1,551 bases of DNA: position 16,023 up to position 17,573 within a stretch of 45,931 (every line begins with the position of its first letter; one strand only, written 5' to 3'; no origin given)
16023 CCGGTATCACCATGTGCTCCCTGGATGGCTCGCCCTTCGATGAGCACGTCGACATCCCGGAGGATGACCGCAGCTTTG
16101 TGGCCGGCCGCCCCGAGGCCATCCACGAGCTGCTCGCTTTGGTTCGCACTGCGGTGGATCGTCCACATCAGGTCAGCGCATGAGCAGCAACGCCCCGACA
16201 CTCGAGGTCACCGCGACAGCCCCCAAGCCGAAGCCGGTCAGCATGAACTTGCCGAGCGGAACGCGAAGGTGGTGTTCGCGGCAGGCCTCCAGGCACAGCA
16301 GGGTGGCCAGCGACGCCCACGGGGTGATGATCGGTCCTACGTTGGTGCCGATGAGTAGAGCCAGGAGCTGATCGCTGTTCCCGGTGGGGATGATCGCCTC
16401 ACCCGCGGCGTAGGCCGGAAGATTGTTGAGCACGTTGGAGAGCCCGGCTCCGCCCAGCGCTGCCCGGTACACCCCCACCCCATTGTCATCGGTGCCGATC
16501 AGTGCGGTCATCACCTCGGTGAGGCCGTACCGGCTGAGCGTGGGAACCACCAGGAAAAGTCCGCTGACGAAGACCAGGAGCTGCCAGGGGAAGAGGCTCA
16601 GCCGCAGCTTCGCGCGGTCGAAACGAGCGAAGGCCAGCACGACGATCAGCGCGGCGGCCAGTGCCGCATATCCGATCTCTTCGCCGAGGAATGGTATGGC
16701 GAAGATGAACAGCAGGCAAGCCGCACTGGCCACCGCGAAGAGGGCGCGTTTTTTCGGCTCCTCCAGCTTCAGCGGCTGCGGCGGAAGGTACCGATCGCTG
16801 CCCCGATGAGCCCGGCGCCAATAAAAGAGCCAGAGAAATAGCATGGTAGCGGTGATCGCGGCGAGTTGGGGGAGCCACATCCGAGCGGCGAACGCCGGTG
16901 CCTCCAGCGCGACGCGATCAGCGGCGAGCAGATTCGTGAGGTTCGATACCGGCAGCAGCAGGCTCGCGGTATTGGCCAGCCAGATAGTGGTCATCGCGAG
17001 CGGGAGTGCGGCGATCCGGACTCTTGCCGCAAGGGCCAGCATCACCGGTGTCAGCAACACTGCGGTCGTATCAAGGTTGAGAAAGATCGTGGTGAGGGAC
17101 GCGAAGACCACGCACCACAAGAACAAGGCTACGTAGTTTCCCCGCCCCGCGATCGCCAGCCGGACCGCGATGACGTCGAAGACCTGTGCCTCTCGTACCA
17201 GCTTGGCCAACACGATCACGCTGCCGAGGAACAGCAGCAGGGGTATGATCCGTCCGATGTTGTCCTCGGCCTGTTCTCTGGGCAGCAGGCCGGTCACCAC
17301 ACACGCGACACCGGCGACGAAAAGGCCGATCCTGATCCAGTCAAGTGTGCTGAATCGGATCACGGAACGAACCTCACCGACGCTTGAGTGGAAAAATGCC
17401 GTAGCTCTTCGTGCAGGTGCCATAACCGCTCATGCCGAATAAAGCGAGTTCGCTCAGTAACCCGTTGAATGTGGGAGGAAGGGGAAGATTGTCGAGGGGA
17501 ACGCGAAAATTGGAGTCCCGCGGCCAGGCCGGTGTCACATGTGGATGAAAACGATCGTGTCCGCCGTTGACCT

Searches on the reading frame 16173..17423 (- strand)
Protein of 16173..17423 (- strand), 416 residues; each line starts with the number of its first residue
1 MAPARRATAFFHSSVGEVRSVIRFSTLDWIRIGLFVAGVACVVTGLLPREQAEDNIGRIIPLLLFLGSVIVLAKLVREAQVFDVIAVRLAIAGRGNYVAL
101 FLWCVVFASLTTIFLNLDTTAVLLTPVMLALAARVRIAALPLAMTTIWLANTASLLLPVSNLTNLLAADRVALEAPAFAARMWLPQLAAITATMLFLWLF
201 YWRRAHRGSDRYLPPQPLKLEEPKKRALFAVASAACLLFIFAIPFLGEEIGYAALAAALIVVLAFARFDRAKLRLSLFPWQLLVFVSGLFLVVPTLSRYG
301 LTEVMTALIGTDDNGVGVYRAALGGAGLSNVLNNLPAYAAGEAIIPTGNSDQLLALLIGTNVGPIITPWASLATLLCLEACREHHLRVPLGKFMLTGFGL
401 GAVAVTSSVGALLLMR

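Call 15: search_protein_families(library=pfam, proteins=[window:16173-17423:-])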
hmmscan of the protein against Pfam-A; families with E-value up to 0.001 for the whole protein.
window:16173-17423:- (416 aa): 2 families
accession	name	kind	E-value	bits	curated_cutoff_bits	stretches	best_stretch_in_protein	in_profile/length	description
PF03600.22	CitMHS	-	4.1e-37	128.5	31.9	1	35-341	16-310/336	Citrate transporter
PF02040.21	ArsB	-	5.1e-26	92.4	22.2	1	64-401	56-408/423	Arsenical pump membrane protein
